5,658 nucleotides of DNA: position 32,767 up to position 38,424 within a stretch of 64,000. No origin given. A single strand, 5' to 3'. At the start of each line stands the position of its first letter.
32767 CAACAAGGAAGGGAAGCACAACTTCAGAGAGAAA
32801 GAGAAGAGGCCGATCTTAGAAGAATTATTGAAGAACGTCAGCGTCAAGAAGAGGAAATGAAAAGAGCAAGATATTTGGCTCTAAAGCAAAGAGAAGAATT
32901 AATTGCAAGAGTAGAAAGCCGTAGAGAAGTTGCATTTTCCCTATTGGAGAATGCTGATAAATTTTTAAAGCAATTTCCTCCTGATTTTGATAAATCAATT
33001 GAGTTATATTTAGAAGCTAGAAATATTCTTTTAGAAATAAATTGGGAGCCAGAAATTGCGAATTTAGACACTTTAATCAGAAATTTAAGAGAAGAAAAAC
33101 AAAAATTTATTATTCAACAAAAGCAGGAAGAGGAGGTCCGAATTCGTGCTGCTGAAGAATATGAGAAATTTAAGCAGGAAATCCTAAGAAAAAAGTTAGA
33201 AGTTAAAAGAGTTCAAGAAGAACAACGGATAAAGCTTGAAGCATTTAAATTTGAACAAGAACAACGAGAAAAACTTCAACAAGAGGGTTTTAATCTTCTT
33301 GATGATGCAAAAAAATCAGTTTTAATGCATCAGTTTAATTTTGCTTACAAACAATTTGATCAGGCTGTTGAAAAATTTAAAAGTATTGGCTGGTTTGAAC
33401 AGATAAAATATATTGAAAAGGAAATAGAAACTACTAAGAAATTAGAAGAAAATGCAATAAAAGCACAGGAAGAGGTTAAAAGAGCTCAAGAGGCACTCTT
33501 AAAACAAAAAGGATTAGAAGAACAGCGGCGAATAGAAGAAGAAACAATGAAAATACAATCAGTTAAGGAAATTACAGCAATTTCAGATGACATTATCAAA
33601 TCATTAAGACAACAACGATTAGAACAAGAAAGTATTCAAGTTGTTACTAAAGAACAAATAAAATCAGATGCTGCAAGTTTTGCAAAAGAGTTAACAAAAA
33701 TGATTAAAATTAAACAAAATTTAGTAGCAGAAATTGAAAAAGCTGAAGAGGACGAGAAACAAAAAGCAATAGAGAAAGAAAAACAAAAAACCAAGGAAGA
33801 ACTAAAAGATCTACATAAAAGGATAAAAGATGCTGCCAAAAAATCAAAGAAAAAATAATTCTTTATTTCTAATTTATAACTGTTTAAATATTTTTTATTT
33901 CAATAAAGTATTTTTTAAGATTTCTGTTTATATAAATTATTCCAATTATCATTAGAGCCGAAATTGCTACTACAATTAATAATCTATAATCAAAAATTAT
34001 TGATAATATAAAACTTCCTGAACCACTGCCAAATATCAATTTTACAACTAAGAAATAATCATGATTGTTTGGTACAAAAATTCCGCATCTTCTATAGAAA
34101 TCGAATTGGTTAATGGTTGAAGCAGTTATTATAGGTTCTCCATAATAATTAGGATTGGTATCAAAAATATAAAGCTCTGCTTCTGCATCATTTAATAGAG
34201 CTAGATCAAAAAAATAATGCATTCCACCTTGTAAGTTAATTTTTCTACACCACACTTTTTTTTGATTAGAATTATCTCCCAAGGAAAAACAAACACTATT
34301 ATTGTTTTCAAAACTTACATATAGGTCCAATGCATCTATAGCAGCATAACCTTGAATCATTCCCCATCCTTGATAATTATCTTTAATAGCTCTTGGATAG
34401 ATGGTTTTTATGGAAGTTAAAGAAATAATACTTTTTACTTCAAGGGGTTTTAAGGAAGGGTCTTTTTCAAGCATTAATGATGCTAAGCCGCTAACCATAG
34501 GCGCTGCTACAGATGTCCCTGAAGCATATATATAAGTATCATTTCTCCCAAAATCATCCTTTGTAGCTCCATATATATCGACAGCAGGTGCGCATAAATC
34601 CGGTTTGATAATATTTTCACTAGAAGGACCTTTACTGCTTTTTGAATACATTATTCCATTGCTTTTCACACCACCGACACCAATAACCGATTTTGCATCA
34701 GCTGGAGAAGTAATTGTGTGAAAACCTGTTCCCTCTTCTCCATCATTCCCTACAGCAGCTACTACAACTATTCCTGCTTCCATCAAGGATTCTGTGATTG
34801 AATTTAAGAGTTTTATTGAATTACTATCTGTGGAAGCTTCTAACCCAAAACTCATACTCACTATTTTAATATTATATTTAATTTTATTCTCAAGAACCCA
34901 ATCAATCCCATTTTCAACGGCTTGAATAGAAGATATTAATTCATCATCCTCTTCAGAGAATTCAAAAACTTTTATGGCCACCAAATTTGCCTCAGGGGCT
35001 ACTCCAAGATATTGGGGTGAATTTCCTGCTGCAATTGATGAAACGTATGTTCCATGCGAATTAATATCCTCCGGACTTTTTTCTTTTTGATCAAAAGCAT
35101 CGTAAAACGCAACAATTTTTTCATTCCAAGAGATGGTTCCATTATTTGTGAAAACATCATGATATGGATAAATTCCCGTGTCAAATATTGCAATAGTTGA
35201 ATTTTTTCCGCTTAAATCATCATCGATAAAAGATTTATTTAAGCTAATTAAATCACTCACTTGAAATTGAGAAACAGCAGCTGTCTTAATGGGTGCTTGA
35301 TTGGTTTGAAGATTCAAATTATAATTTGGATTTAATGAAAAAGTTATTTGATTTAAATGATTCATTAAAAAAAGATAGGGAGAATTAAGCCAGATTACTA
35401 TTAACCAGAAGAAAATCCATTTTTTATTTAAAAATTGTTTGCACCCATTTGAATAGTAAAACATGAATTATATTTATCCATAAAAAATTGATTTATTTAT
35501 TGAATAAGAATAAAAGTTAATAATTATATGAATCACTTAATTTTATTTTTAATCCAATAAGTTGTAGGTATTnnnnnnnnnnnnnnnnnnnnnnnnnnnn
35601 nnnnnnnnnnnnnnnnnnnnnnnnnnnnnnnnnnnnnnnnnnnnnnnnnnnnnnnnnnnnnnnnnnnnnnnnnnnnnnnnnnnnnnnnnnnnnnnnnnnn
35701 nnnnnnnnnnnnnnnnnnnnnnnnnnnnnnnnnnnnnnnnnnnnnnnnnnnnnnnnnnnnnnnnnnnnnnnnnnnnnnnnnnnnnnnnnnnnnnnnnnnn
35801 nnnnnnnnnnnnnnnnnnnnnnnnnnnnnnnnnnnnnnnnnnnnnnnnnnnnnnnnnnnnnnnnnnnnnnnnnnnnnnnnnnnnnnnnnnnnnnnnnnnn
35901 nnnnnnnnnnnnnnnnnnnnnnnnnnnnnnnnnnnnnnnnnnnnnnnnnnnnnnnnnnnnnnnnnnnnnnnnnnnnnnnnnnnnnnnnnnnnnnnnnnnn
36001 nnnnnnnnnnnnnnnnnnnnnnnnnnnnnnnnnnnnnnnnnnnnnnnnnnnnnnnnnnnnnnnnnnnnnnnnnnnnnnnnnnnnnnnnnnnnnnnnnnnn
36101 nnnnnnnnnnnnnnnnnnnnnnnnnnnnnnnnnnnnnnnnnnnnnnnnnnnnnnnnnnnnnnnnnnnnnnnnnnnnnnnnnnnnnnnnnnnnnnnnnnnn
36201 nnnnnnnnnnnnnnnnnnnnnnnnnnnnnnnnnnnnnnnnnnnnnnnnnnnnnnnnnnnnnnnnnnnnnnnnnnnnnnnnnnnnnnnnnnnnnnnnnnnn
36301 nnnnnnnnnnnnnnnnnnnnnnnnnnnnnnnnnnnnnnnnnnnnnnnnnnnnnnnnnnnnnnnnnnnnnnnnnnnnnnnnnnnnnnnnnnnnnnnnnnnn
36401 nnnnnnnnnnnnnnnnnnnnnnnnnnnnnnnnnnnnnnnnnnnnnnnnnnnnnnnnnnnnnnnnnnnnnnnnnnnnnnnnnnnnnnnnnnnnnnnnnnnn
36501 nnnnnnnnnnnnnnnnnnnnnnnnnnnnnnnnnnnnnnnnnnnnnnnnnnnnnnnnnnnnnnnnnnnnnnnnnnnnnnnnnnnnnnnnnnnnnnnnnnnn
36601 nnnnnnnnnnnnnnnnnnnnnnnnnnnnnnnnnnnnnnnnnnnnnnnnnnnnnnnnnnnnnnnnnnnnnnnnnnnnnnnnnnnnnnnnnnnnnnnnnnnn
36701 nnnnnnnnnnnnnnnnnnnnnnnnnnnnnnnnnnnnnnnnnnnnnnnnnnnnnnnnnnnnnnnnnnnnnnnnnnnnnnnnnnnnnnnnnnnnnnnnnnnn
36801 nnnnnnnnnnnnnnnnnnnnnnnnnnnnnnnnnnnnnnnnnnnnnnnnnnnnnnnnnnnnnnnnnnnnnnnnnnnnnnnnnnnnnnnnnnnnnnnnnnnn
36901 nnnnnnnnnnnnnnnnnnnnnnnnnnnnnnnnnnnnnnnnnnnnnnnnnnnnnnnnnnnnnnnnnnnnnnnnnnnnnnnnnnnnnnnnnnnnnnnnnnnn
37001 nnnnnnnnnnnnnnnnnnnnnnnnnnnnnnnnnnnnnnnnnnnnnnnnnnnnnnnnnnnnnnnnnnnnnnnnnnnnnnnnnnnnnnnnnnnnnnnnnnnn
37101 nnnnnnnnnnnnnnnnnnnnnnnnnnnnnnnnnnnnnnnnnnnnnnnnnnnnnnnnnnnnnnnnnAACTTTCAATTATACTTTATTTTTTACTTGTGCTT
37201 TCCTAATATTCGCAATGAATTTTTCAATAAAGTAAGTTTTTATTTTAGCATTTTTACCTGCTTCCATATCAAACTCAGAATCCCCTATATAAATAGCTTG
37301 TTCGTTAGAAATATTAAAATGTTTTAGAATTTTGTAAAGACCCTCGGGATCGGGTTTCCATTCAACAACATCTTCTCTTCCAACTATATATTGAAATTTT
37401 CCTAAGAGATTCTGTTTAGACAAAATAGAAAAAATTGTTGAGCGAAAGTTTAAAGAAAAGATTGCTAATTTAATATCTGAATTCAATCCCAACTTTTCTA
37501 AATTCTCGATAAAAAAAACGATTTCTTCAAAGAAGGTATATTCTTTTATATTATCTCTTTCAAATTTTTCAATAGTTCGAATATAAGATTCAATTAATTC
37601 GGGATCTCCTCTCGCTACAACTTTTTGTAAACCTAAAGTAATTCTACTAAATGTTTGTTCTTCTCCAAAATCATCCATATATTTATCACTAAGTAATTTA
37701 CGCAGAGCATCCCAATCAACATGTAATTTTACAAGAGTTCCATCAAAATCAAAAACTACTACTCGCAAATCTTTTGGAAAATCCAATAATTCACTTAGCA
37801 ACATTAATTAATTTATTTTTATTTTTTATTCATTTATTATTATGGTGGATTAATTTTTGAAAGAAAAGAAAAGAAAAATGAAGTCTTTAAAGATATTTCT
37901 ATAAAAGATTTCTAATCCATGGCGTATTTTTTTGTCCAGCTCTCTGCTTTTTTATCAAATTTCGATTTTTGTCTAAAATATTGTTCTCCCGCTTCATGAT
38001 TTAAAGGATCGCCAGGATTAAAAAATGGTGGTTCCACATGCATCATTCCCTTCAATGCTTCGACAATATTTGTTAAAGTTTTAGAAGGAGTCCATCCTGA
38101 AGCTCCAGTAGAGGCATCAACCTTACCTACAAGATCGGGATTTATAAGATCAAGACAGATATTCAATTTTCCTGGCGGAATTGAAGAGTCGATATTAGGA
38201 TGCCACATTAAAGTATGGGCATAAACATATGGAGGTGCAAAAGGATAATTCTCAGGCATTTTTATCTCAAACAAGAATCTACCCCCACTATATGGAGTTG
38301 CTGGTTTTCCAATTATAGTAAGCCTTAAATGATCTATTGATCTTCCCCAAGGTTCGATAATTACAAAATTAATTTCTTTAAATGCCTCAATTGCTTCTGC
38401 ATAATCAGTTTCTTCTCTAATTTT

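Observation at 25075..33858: Giant protein made of ~25 MIT-like domains on a regular ER/K-helix spacer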

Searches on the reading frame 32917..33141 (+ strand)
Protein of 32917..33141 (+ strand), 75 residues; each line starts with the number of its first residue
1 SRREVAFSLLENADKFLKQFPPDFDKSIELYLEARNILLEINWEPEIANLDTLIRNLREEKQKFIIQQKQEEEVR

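Call 11: search_protein_families(library=pfam, proteins=[window:32917-33141:+], max_evalue=1)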
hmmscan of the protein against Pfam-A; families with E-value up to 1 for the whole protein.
seq(75 aa): 1 family
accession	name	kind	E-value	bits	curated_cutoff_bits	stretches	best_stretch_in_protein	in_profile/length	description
PF00070.33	Pyr_redox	-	0.1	13.6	22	1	7-38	25-56/82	Pyridine nucleotide-disulphide oxidoreductase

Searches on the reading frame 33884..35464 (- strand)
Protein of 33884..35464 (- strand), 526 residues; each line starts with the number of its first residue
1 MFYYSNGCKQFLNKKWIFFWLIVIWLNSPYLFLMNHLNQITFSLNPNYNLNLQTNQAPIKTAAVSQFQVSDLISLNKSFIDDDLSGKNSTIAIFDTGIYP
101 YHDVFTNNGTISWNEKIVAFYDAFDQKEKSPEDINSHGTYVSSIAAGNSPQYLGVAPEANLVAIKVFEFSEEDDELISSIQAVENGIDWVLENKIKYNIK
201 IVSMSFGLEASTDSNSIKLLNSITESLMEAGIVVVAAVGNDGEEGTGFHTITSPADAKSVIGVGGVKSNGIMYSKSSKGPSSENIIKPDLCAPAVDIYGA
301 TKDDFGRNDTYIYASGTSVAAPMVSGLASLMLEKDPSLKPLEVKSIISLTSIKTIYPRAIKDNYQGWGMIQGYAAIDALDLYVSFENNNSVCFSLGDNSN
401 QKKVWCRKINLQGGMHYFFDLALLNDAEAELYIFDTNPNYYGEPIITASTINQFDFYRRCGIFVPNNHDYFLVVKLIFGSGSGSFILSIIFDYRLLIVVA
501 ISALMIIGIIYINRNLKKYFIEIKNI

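Call 10: search_protein_families(library=pfam, proteins=[window:33884-35464:-], max_evalue=0.001)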
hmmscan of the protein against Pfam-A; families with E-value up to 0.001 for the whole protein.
window:33884-35464:- (526 aa): 1 family
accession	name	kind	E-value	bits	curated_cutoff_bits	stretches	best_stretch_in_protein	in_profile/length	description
PF00082.27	Peptidase_S8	-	6.7e-46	157.3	21.8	1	86-368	1-288/288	Subtilase family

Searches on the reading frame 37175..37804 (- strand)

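Call 10: search_protein_families(library=pfam, proteins=[window:37175-37804:-], max_evalue=0.001)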
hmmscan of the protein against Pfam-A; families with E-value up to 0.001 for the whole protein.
window:37175-37804:- (209 aa): 3 families
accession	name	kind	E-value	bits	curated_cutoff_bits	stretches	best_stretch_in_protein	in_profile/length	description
PF13419.12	HAD_2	-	1.6e-29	103.7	23.8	1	16-191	1-176/178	Haloacid dehalogenase-like hydrolase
PF00702.32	Hydrolase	-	1.1e-17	65.5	26.4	1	14-186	2-190/191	haloacid dehalogenase-like hydrolase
PF13242.12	Hydrolase_like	-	0.00021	21.6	22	1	150-193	4-48/75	HAD-hyrolase-like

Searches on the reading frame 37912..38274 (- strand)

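Call 10: search_protein_families(library=pfam, proteins=[window:37912-38274:-], max_evalue=0.001)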
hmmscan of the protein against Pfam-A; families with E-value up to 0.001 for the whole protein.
window:37912-38274:- (120 aa): 1 family
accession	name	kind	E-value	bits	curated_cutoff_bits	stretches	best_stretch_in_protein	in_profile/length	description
PF00179.31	UQ_con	-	1.1e-17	64.4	27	1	2-113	49-139/140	Ubiquitin-conjugating enzyme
